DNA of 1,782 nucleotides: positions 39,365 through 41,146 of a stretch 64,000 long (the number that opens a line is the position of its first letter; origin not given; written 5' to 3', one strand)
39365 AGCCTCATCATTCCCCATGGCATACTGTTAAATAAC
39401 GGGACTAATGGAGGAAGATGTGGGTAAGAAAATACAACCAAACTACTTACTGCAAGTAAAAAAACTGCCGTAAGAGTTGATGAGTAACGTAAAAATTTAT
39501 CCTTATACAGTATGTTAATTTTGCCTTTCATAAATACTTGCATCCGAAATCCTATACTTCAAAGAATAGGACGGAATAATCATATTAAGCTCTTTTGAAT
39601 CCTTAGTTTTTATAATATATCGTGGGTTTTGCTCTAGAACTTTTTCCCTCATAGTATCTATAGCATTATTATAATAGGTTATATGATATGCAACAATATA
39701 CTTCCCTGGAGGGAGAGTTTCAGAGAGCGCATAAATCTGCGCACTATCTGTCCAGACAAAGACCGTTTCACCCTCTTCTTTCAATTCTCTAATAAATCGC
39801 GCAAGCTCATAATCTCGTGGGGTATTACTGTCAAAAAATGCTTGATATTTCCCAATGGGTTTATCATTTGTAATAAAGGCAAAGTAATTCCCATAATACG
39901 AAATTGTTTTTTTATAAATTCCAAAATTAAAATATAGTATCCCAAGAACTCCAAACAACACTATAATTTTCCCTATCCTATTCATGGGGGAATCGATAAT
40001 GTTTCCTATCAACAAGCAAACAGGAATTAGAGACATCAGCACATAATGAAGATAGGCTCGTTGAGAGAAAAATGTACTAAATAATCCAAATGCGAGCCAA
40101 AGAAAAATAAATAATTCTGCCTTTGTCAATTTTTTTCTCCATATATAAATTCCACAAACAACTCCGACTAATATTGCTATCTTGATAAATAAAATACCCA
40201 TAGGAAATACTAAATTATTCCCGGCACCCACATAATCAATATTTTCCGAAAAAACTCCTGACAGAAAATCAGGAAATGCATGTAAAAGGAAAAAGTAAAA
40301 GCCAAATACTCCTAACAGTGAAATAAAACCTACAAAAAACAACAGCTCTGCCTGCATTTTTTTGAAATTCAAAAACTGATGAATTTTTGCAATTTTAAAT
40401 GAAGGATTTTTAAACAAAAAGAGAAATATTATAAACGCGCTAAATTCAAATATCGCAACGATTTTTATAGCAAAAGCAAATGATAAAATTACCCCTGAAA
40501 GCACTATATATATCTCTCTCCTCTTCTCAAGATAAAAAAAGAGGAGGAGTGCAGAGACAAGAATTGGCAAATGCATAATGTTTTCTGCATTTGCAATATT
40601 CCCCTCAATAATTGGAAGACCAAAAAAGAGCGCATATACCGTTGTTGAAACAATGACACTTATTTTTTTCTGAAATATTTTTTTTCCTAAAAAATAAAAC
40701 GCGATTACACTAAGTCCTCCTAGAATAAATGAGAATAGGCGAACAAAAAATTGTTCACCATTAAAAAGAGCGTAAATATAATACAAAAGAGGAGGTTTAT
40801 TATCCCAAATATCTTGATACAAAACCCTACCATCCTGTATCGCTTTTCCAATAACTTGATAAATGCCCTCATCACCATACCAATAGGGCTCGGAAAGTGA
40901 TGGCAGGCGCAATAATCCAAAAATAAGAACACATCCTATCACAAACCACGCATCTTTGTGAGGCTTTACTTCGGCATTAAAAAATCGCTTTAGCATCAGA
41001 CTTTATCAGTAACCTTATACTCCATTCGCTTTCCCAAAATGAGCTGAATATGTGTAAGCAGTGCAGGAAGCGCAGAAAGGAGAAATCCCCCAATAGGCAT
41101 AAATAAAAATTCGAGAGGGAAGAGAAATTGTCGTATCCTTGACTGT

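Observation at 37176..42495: DPPR-synthase-like UbiA enzyme + WecA-like GT4 + GT-C + processive GT2: a polyprenyl-phosphate glycopolymer locus paralleling the mycobacterial arabinogalactan cluster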

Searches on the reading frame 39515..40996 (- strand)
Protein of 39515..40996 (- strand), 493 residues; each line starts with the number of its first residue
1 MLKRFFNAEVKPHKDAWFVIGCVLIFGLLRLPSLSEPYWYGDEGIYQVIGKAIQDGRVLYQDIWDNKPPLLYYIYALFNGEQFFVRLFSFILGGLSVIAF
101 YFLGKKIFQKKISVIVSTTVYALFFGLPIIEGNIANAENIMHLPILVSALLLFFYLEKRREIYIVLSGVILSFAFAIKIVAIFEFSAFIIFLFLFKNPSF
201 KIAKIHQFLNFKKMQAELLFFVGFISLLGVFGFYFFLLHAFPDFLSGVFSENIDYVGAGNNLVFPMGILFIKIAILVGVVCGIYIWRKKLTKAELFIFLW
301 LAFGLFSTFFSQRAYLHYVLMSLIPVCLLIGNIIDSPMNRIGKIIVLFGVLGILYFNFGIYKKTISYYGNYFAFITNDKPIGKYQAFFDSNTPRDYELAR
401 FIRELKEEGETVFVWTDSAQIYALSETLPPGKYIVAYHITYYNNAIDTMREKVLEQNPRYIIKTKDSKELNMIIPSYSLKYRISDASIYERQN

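Call 3: search_protein_families(library=pfam, proteins=[window:39515-40996:-], max_evalue=0.01)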
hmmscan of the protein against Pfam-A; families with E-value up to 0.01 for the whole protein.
window:39515-40996:- (493 aa): 2 families
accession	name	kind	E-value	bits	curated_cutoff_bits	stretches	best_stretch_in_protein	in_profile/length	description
PF13231.12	PMT_2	-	1.7e-10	41.7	26.1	1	68-206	3-142/160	Dolichyl-phosphate-mannose-protein mannosyltransferase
PF02366.24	PMT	-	0.00021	21.4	22.7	1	77-194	77-199/245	Dolichyl-phosphate-mannose-protein mannosyltransferase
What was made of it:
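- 39515..40996 (-): GT-C fold glycosyltransferase, 493 aa. It has about 10-11 TM helices and a C-terminal extracytoplasmic alpha/beta domain. Its start ATG shares a base with the GT2 stop codon (TGATG). PF13231 PMT_2 1.7e-10 (call 3).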

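Call 4: search_protein_families(library=ncbifam, proteins=[window:39515-40996:-], max_evalue=0.01)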
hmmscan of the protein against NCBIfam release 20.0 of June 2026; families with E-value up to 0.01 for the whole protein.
window:39515-40996:- (493 aa): 1 family
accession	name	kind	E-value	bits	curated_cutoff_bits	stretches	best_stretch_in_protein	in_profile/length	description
NF009784.2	PRK13279.1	equivalog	0.00097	17.8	567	0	66-176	60-173/539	lipid IV(A) 4-amino-4-deoxy-L-arabinosyltransferase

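Call 7: search_solved_structures(query=window:39515-40996:-, max_evalue=10, show_alignments=1)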
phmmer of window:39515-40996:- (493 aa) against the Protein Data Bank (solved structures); distinct sequences matched with E-value up to 10: 2.
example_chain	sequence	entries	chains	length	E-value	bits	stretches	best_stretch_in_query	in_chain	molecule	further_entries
7y8r_S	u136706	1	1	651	1.8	10.5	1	351-405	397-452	Bromodomain-containing protein 7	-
7vdv_T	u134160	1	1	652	1.8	10.5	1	351-405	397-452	Isoform 2 of Bromodomain-containing protein 7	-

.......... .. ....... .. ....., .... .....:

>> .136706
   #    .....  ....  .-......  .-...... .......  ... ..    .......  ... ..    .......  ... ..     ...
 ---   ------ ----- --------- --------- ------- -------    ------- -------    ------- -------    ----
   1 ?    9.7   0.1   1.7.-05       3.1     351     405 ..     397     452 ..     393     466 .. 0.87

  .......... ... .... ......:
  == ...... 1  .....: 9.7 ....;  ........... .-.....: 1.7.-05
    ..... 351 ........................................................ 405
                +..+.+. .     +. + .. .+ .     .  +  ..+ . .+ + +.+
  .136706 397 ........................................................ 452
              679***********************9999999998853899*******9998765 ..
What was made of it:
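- On Mycobacterial arabinofuranosyltransferases (AftA/GT85, AftB/GT89, AftC/GT87, AftD and Emb/GT53): There is no sequence hit to any of them (calls 3, 4, 7).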

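Call 25: find_homologous_proteins(query=window:39515-40996:-, max_evalue=0.001)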
Query window:39515-40996:- (493 aa): 1905 proteins with E <= 0.001 among 8000 candidates; the best 120 are listed.
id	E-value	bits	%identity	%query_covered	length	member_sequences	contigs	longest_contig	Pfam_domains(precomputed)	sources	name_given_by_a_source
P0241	0.0e+0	1088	100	100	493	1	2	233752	PF27757.1,PF13231.13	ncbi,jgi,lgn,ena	-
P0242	2.0e-188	645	61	99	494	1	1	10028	PF02366.25,PF13231.13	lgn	-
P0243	1.4e-185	636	59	99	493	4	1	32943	PF13231.13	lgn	-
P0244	3.9e-185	635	60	99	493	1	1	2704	PF13231.13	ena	-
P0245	4.6e-185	634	61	99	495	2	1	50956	PF02366.25,PF13231.13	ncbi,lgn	-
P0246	5.3e-185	634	60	99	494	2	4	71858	PF02366.25,PF13231.13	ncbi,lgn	-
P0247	4.2e-183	628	60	99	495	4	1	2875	PF02366.25,PF27757.1,PF13231.13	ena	-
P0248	2.6e-182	625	59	99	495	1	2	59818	PF02366.25,PF13231.13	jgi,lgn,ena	-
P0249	3.9e-182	625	60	99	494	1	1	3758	PF02366.25,PF27757.1,PF13231.13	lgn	-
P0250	6.0e-182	624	60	99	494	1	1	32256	PF13231.13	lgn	-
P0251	4.5e-181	621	60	99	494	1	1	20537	PF13231.13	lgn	-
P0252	1.4e-175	603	59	99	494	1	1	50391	PF02366.25,PF13231.13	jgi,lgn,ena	-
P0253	2.5e-174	599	58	99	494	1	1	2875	PF13231.13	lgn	-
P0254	5.2e-174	598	55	99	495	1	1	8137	PF02366.25,PF13231.13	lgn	-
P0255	8.1e-174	597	58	99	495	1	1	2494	PF13231.13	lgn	-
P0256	5.2e-173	595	58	99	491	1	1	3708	PF13231.13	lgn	-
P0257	7.9e-173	594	58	99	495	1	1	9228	PF13231.13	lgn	-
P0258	7.6e-171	587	55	99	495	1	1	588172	PF13231.13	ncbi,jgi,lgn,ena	-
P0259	8.8e-171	587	58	100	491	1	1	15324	PF13231.13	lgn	-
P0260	2.2e-141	490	49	97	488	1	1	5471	PF27757.1,PF13231.13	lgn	-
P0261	6.6e-139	482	49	97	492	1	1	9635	PF02366.25,PF13231.13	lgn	-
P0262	1.4e-138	481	49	97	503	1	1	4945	PF02366.25,PF13231.13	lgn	-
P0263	1.7e-138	481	49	97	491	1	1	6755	PF02366.25,PF27757.1,PF13231.13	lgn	-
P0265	1.8e-136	474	47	99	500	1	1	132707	PF02366.25,PF27757.1,PF13231.13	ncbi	-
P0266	5.7e-136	472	47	100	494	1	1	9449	PF13231.13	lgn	-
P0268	3.1e-135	470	48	98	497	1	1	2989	PF02366.25,PF13231.13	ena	-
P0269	7.0e-135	469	47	98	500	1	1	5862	PF13231.13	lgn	-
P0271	1.6e-134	468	48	97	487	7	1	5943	PF27757.1,PF13231.13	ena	-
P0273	3.4e-134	467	48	100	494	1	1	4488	PF27757.1,PF13231.13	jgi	jgi:hypothetical protein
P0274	1.5e-133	464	48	96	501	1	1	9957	PF02366.25,PF13231.13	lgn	-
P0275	1.6e-133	464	48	97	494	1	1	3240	PF02366.25,PF13231.13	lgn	-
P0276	3.4e-133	463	45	99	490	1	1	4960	PF27757.1,PF13231.13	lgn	-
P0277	4.9e-133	463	45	98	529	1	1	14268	PF02366.25,PF13231.13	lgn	-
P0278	7.7e-133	462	48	99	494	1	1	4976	PF27757.1,PF13231.13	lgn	-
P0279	8.6e-133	462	47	98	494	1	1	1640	PF13231.13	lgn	-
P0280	1.1e-132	461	48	100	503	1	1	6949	PF02366.25,PF13231.13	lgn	-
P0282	1.9e-132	461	47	97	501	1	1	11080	PF02366.25,PF13231.13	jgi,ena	-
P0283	2.2e-132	461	49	96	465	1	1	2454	PF27757.1,PF13231.13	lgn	-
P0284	2.4e-132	460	47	99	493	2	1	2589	PF13231.13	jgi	-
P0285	2.7e-132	460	47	100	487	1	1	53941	PF13231.13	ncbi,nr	ncbi:MAG: glycosyltransferase family 39 protein [Candidatus Levybacteria bacterium]|nr:glycosyltrans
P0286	4.8e-132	459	48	98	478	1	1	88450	PF27757.1,PF13231.13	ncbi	-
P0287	6.9e-132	459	47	100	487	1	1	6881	PF13231.13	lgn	-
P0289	1.2e-131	458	47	98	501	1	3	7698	PF02366.25,PF13231.13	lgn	-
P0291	2.3e-131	457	47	97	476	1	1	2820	PF27757.1,PF13231.13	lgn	-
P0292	2.7e-131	457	47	99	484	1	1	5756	PF02366.25,PF27757.1,PF13231.13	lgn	-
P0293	2.8e-131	457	48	100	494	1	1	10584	PF27757.1,PF13231.13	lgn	-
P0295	4.5e-131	456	47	99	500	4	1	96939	PF13231.13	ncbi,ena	-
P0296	4.8e-131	456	47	100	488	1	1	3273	PF13231.13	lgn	-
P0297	7.3e-131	456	48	97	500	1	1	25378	PF02366.25,PF27757.1,PF13231.13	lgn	-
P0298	8.2e-131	455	46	98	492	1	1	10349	PF13231.13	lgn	-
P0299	1.1e-130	455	48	96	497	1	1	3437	PF02366.25,PF13231.13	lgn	-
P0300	3.0e-130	453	45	97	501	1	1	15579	PF02366.25,PF13231.13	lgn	-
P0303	5.4e-130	453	47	97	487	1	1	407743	PF13231.13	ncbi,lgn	-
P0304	5.9e-130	453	46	96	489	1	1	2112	PF27757.1,PF13231.13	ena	-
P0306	9.2e-130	452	46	97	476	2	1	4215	PF13231.13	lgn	-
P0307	9.3e-130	452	45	96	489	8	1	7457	PF13231.13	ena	-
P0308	9.8e-130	452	45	96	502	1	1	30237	PF02366.25,PF13231.13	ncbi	-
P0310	2.1e-129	451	48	100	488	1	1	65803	PF27757.1,PF13231.13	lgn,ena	-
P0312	3.7e-129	450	45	100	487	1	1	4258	PF02366.25,PF27757.1,PF13231.13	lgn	-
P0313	4.6e-129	450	47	97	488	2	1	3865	PF13231.13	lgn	-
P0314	4.6e-129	450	47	97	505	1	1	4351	PF02366.25,PF13231.13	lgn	-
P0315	5.2e-129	449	48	97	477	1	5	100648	PF27757.1,PF13231.13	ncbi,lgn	-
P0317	8.7e-129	449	46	97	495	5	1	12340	PF02366.25,PF27757.1,PF13231.13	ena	-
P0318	1.1e-128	448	47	98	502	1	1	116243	PF02366.25,PF13231.13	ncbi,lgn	-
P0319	1.2e-128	448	46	97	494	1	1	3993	PF02366.25,PF13231.13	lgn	-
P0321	4.3e-128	446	47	97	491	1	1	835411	PF27757.1,PF13231.13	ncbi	-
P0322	5.5e-128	446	45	97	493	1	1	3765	PF13231.13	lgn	-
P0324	7.1e-128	446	46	97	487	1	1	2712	PF27757.1,PF13231.13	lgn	-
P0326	8.3e-128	445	45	96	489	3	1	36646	PF13231.13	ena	-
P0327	9.0e-128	445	48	97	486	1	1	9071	PF27757.1,PF13231.13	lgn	-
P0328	1.4e-127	445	45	98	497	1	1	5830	PF27757.1,PF13231.13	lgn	-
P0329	1.4e-127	445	46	97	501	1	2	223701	PF13231.13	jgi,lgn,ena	-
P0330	1.5e-127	445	45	99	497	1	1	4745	PF27757.1,PF13231.13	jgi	jgi:hypothetical protein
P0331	3.0e-127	444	46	99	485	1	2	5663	PF13231.13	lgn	-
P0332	3.1e-127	444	47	97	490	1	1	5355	PF02366.25,PF13231.13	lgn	-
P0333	3.4e-127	443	45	97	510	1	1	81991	PF13231.13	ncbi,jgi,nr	ncbi:hypothetical protein C4577_01480 [Candidatus Parcubacteria bacterium]|nr:MAG: hypothetical prot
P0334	8.0e-127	442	48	96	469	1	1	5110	PF13231.13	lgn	-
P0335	8.4e-127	442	45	100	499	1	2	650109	PF02366.25,PF13231.13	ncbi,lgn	-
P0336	8.6e-127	442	45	96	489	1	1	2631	PF02366.25,PF27757.1,PF13231.13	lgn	-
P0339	2.6e-126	441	44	97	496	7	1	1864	PF02366.25,PF13231.13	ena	-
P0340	2.7e-126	440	47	97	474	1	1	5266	PF13231.13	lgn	-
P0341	2.9e-126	440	45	98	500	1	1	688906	PF13231.13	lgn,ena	-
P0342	3.7e-126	440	46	97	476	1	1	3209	PF27757.1,PF13231.13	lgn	-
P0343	5.9e-126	439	44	100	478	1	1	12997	PF27757.1,PF13231.13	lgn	-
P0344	6.1e-126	439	45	99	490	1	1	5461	PF27757.1,PF13231.13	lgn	-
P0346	7.2e-126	439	47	98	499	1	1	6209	PF02366.25,PF13231.13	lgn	-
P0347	7.5e-126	439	46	97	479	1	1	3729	PF27757.1,PF13231.13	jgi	jgi:hypothetical protein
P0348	7.8e-126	439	45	97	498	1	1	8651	PF02366.25,PF13231.13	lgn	-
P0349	8.0e-126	439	44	100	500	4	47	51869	PF02366.25,PF13231.13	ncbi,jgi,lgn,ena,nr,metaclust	ncbi:MAG: hypothetical protein UT56_C0016G0003 [Candidatus Levybacteria bacterium GW2011_GWB1_39_7]|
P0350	1.1e-125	438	45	95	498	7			PF02366.25,PF27757.1,PF13231.13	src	-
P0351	1.1e-125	438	44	98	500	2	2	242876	PF27757.1,PF13231.13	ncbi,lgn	-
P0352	2.5e-125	437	44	98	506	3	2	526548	PF13231.13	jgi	jgi:hypothetical protein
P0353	2.7e-125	437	46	99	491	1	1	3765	PF13231.13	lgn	-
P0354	3.6e-125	437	45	98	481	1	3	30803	PF27757.1,PF13231.13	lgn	-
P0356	3.8e-125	437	46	96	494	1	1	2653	PF13231.13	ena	-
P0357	4.2e-125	437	45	97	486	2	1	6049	PF02366.25,PF13231.13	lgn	-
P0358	4.5e-125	436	45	96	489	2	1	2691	PF27757.1,PF13231.13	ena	-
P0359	5.2e-125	436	46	100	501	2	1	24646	PF27757.1,PF13231.13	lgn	-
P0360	5.7e-125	436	44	97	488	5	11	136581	PF27757.1,PF13231.13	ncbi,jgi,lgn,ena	jgi:hypothetical protein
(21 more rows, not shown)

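Call 45: predict_structure(alignment_id=A2)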
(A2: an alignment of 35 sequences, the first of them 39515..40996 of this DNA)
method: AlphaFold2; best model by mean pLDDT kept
length: 493 residues; sequences in the alignment: 35
mean_pLDDT: 88.4   pTM: 0.89
mean pLDDT of the five models: 88.4, 87.9, 87.2, 86.9, 86.7
residues with pLDDT >= 90: 289; 70-90: 168; 50-70: 32; < 50: 4
segments of 3 or more residues with pLDDT < 50: none
pLDDT, mean of each block of 10 residues (from residue 1): 81 92 94 77 88 95 92 95 92 97 97 97 83 74 97 95 98 94 96 86 73 89 96 97 88 60 63 93 92 96 91 75 95 91 94 80 77 89 86 92 90 91 91 88 85 91 89 85 93 77
secondary structure, 60 per line:
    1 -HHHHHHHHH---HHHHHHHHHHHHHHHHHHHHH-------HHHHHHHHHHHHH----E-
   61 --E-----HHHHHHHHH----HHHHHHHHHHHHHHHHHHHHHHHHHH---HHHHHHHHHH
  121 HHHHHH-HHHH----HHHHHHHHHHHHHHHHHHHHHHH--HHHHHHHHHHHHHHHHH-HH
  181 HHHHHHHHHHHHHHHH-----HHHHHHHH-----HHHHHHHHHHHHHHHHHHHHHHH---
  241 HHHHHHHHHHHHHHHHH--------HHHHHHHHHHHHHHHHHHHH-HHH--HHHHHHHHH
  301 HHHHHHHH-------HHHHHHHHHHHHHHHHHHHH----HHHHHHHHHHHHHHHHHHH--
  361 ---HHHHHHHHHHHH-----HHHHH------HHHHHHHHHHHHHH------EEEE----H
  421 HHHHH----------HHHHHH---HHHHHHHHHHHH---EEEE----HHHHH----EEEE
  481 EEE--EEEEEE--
elements in order: H2-10 H14-34 H42-54 H69-77 H82-107 H111-126 H128-131 H136-158 H161-177 H179-196 H202-209 H215-237 H241-257 H266-285 H292-308 H316-335 H340-358 H364-375 H381-385 H392-405 E412-415 H420-425 H436-441 H445-456 E460-463 H468-472 E477-483 E486-491
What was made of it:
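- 39515..40996 (-): The AF2 model has pLDDT 88.4 (call 45).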

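Call 51: fold_search(model_id=the predicted structure, library=pdb)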
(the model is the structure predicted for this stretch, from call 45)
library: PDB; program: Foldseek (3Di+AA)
matches with E <= 10: 247; with E <= 0.001: 16
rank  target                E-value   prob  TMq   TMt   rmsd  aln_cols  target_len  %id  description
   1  8age_A                1.0e-06  1.00  0.49  0.39  11.9       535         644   14  Structure of yeast oligosaccharylransferase complex with acceptor peptide bound (released 2022-12-07)
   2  6s7o_A                1.1e-06  1.00  0.47  0.37  12.2       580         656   13  Cryo-EM structure of human oligosaccharyltransferase complex OST-A (released 2019-12-18)
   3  7oci_F                1.5e-06  1.00  0.50  0.40  12.7       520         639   13  Cryo-EM structure of yeast Ost6p containing oligosaccharyltransferase complex (released 2022-02-16)
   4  8b6l_I                1.7e-06  1.00  0.45  0.34  12.8       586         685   13  Subtomogram average of the human Sec61-TRAP-OSTA-translocon (released 2022-12-07)
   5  7e9s_A                2.5e-06  1.00  0.46  0.29  13.4       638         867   13  Archaeal oligosaccharyltransferase AglB from Archaeoglobus fulgidus in complex with an inhibitory peptide and a dolich (released 2021-09-08)
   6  8agc_A                4.6e-06  1.00  0.48  0.36  13.7       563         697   15  Structure of yeast oligosaccharylransferase complex with lipid-linked oligosaccharide and non-acceptor peptide bound (released 2022-12-07)
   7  8agb_A                5.0e-06  1.00  0.48  0.38  13.3       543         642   12  Structure of yeast oligosaccharylransferase complex with lipid-linked oligosaccharide bound (released 2022-12-07)
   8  6c26_A                5.0e-06  1.00  0.46  0.36  13.8       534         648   13  The Cryo-EM structure of a eukaryotic oligosaccharyl transferase complex (released 2018-01-31)
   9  3waj                  5.4e-06  1.00  0.44  0.30  16.1       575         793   14  Crystal structure of the Archaeoglobus fulgidus oligosaccharyltransferase (O29867_ARCFU) complex with Zn and sulfate (released 2013-10-30)
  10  5f15                  7.2e-06  1.00  0.51  0.47  11.3       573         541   13  Crystal Structure of ArnT from Cupriavidus metallidurans bound to Undecaprenyl phosphate (released 2016-02-17)
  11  6ezn_F                7.5e-06  1.00  0.46  0.37  14.2       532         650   16  Cryo-EM structure of the yeast oligosaccharyltransferase (OST) complex (released 2018-01-17)
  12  6ftg_5                8.2e-06  1.00  0.48  0.38  13.8       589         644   14  Subtomogram average of OST-containing ribosome-translocon complexes from canine rough microsomal membranes (released 2018-03-21)
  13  6s7t_A                2.2e-05  1.00  0.49  0.36  11.7       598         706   12  Cryo-EM structure of human oligosaccharyltransferase complex OST-B (released 2019-12-18)
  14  7zli_A                2.4e-05  1.00  0.50  0.39  11.7       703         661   11  Cryo-EM structure of C-mannosyltransferase CeDPY19, in complex with Dol25-P-Man and bound to CMT2-Fab and anti-Fab nan (released 2023-01-11)
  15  9i5k_A                1.4e-04  1.00  0.43  0.43   9.1       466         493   14  Structure of the Chaetomium thermophilum Pmt4 homodimer (C2 symmetry) (released 2025-12-24)
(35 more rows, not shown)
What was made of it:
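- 39515..40996 (-): Foldseek gives the same picture (call 51).
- On Mycobacterial arabinofuranosyltransferases (AftA/GT85, AftB/GT89, AftC/GT87, AftD and Emb/GT53): Foldseek gives EmbB and AftD E values of 0.1-0.7 against 1e-6 for OST and ArnT (call 51).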
